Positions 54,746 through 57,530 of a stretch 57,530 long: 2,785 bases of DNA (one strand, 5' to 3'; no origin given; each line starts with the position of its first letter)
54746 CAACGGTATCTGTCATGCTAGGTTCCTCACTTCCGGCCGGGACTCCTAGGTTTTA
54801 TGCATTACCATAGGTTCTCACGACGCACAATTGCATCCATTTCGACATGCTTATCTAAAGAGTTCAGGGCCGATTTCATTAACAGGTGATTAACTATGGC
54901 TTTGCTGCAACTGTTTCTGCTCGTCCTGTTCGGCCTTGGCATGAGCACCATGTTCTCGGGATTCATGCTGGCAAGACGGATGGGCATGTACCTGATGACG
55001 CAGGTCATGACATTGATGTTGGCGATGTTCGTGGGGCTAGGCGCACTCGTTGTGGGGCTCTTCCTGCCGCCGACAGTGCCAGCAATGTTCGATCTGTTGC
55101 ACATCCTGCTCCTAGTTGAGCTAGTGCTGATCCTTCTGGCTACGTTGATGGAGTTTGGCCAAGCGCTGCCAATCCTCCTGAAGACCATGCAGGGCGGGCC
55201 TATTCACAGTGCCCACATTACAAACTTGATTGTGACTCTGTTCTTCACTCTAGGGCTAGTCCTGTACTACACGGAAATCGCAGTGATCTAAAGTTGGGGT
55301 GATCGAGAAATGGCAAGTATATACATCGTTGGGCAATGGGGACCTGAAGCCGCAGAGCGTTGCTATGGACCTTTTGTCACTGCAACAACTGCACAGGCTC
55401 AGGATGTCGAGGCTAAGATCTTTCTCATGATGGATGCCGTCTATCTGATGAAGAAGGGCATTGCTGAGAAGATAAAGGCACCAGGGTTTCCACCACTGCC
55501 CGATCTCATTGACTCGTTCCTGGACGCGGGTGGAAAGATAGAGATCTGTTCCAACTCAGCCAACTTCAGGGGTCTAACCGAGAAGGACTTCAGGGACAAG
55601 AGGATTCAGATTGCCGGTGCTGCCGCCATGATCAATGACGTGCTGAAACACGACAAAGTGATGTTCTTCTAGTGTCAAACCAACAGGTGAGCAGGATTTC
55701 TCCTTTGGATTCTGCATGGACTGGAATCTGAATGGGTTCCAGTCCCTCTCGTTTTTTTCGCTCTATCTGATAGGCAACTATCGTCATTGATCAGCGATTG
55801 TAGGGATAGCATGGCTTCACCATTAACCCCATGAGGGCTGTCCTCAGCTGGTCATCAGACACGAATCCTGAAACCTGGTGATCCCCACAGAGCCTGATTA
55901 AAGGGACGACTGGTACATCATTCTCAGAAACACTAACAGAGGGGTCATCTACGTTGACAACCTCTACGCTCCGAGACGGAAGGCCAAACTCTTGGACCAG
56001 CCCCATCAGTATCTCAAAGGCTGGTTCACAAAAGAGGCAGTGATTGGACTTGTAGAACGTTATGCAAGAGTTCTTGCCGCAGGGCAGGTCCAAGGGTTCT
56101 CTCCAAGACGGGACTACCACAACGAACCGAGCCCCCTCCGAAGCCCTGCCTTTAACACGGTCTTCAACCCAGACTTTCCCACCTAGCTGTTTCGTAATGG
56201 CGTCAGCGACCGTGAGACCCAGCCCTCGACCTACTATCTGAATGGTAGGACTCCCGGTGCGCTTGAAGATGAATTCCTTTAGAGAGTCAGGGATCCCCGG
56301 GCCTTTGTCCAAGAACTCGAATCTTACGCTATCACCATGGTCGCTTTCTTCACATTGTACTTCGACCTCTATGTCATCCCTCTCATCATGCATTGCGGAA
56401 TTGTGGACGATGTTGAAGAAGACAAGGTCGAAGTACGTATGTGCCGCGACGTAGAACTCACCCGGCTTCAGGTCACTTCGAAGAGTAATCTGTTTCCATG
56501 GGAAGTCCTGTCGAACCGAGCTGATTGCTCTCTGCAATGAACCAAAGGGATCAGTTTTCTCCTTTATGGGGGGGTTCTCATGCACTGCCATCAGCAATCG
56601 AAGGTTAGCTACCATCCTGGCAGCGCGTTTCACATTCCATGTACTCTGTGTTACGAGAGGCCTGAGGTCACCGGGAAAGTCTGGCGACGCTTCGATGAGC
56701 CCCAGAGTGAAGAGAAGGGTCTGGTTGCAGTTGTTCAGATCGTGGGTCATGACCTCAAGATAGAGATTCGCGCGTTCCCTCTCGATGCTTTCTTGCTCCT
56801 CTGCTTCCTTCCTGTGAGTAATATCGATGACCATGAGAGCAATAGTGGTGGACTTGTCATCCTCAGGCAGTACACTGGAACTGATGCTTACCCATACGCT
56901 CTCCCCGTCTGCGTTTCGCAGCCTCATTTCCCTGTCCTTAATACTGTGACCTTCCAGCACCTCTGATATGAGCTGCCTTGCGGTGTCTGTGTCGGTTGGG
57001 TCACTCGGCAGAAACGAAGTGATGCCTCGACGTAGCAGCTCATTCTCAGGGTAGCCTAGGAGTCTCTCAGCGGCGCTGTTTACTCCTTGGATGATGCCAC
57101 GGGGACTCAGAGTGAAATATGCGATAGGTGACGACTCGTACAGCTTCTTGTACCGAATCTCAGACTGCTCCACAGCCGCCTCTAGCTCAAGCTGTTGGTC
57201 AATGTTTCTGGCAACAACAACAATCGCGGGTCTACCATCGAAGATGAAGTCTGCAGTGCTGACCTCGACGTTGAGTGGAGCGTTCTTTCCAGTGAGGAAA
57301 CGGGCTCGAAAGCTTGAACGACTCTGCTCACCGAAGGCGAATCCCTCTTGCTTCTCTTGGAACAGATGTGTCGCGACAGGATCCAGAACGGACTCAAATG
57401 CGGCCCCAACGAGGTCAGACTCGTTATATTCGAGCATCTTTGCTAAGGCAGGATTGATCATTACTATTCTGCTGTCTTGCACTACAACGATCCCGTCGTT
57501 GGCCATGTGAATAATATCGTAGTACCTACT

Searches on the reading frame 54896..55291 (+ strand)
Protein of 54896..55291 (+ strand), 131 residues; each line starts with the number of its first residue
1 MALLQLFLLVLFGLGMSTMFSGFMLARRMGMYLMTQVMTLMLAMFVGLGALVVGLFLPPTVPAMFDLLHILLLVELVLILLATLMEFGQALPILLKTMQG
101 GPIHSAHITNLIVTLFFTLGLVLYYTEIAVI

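Call 50: search_protein_families(library=pfam, proteins=[window:54896-55291:+], max_evalue=0.01)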
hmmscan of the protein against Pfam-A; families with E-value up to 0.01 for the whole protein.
window:54896-55291:+ (131 aa): 1 family
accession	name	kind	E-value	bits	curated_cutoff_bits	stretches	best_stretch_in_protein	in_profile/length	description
PF17379.7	DUF5400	-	2.4e-07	31.4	25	1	10-116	2-95/100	Family of unknown function (DUF5400)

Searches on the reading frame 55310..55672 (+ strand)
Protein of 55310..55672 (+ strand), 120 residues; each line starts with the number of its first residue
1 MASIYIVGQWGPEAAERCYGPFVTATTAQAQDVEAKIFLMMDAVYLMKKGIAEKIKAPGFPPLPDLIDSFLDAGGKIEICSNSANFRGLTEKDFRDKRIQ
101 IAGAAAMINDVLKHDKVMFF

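Call 50: search_protein_families(library=pfam, proteins=[window:55310-55672:+], max_evalue=0.01)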
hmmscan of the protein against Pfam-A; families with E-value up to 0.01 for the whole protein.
window:55310-55672:+ (120 aa): 2 families
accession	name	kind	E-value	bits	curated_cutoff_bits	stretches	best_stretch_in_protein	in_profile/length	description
PF02635.20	DsrE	-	2.3e-16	60.5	22.7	1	4-120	3-116/116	DsrE/DsrF-like family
PF13686.11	DrsE_2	-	1.9e-07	31.6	25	1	46-119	84-156/156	DsrE/DsrF/DrsH-like family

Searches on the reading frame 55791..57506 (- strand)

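Call 20: search_protein_families(library=pfam, proteins=[window:55791-57506:-], max_evalue=0.001)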
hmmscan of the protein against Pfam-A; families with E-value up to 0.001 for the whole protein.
window:55791-57506:- (571 aa): 8 families
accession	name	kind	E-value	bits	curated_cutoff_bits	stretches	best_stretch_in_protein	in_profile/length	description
PF13426.13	PAS_9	-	1.1e-20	74.2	27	2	129-230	3-102/103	PAS domain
PF00989.32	PAS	-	2.2e-17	63.5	22.6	1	118-227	2-111/113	PAS fold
PF02518.31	HATPase_c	-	4.6e-16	59.7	26.4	1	361-466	8-108/111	Histidine kinase-, DNA gyrase B-, and HSP90-like ATPase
PF13188.13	PAS_8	-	3.1e-12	46.4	21.8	1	118-176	2-61/65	PAS domain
PF08448.16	PAS_4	-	2e-11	44.5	23.1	1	124-233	2-109/110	PAS fold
PF08447.18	PAS_3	-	3.2e-09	37.4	25.6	1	142-218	4-79/89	PAS fold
PF24820.1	Diguanyl_cycl_sensor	-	1e-07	32.3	28.1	1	131-217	10-100/109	Diguanylate cyclase-like sensor domain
PF14598.12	PAS_11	-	0.00026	21.4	25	0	132-229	7-102/109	PAS domain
